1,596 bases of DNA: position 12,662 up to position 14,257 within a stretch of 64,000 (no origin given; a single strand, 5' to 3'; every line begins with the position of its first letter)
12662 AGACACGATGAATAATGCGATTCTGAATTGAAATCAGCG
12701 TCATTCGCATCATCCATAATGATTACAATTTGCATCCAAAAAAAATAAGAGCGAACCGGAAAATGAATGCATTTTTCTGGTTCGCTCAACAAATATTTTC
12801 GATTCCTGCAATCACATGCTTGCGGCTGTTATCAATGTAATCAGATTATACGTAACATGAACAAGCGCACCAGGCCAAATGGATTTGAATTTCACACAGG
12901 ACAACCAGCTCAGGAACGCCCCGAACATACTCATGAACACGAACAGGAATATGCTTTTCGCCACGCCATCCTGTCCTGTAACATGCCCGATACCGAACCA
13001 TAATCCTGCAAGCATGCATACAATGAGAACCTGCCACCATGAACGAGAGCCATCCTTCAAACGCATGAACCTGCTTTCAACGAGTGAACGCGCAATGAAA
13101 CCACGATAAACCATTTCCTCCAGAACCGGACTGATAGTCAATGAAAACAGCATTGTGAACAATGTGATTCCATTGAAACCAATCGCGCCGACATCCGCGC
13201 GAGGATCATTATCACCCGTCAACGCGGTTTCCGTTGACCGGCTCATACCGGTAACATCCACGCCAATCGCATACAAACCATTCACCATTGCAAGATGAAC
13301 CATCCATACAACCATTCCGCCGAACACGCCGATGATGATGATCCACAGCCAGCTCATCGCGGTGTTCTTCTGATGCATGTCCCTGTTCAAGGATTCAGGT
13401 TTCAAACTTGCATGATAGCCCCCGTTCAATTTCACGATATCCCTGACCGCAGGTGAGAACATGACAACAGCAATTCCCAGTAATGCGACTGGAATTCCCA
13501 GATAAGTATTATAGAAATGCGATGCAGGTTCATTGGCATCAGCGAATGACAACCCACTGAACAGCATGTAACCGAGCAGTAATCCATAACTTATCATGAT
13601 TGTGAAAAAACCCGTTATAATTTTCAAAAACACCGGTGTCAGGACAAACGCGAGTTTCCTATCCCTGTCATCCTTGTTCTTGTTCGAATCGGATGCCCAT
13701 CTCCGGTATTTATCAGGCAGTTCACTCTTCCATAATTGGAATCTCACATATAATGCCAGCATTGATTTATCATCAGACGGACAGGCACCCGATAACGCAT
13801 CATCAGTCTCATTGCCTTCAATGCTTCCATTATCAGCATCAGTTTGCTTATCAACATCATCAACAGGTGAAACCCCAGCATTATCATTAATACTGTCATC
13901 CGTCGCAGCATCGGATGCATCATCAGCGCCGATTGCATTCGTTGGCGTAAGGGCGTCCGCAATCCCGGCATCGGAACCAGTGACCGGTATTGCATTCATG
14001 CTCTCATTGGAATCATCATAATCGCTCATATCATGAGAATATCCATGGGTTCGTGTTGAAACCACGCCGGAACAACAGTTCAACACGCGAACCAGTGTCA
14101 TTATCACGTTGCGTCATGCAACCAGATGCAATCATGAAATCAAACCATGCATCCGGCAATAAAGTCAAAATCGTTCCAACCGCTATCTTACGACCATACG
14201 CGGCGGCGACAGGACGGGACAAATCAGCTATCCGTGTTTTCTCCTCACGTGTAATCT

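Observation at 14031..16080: Putative replication origin: AEP-type Rep gene, an AT-rich spacer and 54-bp iteron-like direct repeats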

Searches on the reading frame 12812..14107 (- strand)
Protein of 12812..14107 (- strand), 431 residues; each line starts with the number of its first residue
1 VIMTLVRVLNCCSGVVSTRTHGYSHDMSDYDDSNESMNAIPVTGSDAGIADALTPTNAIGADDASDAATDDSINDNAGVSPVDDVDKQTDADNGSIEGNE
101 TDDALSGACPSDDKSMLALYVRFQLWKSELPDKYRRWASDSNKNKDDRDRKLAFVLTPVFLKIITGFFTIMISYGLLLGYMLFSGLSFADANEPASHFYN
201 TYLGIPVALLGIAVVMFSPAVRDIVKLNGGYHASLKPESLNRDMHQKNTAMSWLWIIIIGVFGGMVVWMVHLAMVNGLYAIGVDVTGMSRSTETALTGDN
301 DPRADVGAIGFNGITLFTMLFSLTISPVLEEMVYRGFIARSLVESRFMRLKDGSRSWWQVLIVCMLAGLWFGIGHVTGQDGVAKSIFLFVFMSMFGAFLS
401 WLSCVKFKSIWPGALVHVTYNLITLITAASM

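Call 10: search_protein_families(library=ncbifam, proteins=[window:12812-14107:-], max_evalue=0.001)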
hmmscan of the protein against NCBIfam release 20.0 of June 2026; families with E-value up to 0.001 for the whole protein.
window:12812-14107:- (431 aa): 4 families
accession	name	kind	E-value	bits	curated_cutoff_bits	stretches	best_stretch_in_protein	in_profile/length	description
NF041647.1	ABC_perm_CPBP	equivalog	6.6e-08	31.8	435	1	310-428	536-634/636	ABC transporter permease subunit/CPBP intramembrane protease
NF033192.3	CPBP_JDVT_MrtJ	equivalog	2.7e-06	28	75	1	323-426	5-97/98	JDVT-CTERM system glutamic-type intramembrane protease MrtJ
TIGR03008.1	pepcterm_CAAX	equivalog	2.8e-06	27.4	81.05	1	256-381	69-178/222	CAAX prenyl protease-related protein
NF040914.1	Mrt_core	domain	0.00013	22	100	1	322-429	7-106/108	myxosortase family intramembrane protease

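Call 38: search_protein_families(library=pfam, proteins=[window:12812-14107:-], max_evalue=0.001)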
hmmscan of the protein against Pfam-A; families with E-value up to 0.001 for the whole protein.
window:12812-14107:- (431 aa): 1 family
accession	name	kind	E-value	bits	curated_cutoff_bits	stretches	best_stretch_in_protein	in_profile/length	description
PF02517.21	Rce1-like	-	8e-12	45.7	22.4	1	315-423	4-93/93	Type II CAAX prenyl endopeptidase Rce1-like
